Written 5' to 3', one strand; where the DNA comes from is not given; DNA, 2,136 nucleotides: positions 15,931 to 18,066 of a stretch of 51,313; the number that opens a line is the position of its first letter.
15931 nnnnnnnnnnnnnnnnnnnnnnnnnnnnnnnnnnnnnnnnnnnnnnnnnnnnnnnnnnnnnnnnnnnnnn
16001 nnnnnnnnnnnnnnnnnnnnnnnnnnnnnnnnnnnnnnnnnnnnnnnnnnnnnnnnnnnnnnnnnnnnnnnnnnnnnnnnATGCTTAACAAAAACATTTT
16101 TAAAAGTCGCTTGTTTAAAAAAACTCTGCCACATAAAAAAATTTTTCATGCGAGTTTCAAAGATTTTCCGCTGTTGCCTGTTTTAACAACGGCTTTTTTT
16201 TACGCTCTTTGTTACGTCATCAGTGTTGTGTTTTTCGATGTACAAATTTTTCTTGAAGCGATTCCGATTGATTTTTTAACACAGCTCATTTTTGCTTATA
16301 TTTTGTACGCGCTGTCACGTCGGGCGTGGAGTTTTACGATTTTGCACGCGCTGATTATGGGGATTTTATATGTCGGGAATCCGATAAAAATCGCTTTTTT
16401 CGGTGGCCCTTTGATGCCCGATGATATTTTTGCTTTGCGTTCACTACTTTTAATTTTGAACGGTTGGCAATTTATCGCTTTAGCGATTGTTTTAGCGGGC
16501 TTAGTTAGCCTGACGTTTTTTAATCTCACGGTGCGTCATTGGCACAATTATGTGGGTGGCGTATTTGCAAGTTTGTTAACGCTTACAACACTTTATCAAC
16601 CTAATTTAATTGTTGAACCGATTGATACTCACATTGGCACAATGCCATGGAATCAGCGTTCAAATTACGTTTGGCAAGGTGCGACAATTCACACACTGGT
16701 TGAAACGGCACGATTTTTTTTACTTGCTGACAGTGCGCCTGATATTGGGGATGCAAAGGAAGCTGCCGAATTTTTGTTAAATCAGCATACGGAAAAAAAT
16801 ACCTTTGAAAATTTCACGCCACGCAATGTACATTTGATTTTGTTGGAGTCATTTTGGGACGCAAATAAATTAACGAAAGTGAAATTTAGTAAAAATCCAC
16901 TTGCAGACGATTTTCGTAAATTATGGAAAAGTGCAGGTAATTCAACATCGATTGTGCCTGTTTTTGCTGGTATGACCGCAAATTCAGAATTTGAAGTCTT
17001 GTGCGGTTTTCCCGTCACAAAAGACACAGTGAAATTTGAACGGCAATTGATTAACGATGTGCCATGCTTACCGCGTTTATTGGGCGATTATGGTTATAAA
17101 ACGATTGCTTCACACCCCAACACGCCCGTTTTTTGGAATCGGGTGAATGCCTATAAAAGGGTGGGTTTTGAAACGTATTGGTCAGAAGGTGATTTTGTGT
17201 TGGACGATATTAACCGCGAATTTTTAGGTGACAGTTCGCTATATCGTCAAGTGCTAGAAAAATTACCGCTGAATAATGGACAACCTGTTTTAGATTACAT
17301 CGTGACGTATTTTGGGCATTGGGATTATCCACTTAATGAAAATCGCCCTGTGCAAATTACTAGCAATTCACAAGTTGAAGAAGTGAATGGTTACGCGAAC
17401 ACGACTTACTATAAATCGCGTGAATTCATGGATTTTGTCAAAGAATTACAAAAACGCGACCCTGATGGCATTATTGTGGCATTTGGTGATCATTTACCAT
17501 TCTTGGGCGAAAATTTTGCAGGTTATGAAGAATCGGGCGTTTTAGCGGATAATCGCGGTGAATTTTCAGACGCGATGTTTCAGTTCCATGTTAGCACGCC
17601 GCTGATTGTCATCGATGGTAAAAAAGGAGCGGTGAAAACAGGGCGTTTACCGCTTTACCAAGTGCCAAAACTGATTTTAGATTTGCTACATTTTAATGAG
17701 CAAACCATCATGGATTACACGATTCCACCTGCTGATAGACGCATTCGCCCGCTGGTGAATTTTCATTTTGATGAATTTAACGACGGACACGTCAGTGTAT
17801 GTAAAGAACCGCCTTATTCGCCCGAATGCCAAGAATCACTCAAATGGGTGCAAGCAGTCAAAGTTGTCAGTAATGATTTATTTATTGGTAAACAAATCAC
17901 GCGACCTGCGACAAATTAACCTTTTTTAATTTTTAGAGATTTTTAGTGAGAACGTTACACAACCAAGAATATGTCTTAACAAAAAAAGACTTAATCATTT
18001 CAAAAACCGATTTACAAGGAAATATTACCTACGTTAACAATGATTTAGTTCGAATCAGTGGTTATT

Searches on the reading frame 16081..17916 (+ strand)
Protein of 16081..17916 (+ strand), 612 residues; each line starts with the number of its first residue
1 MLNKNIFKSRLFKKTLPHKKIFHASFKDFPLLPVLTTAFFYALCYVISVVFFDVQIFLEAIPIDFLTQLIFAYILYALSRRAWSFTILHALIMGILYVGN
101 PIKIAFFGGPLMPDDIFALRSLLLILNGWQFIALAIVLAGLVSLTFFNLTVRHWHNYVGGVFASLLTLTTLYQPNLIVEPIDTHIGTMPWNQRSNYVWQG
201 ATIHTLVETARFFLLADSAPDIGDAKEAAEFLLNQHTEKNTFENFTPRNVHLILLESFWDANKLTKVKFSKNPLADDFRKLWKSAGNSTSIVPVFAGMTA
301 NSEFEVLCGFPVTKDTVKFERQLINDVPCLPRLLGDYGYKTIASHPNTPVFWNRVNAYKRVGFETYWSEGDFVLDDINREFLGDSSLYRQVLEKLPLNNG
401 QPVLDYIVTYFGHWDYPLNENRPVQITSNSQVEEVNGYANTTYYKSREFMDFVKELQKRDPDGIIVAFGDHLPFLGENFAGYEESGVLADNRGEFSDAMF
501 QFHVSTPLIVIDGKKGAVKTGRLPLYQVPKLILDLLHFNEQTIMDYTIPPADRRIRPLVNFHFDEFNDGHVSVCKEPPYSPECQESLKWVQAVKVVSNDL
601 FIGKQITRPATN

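Call 67: search_protein_families(library=pfam, proteins=[window:16081-17916:+], max_evalue=0.000001)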
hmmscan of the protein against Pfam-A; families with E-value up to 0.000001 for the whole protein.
window:16081-17916:+ (612 aa): 1 family
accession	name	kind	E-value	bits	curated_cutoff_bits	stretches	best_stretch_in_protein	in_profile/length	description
PF00884.28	Sulfatase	-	9.7e-24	84.6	25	1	248-512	1-273/301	Sulfatase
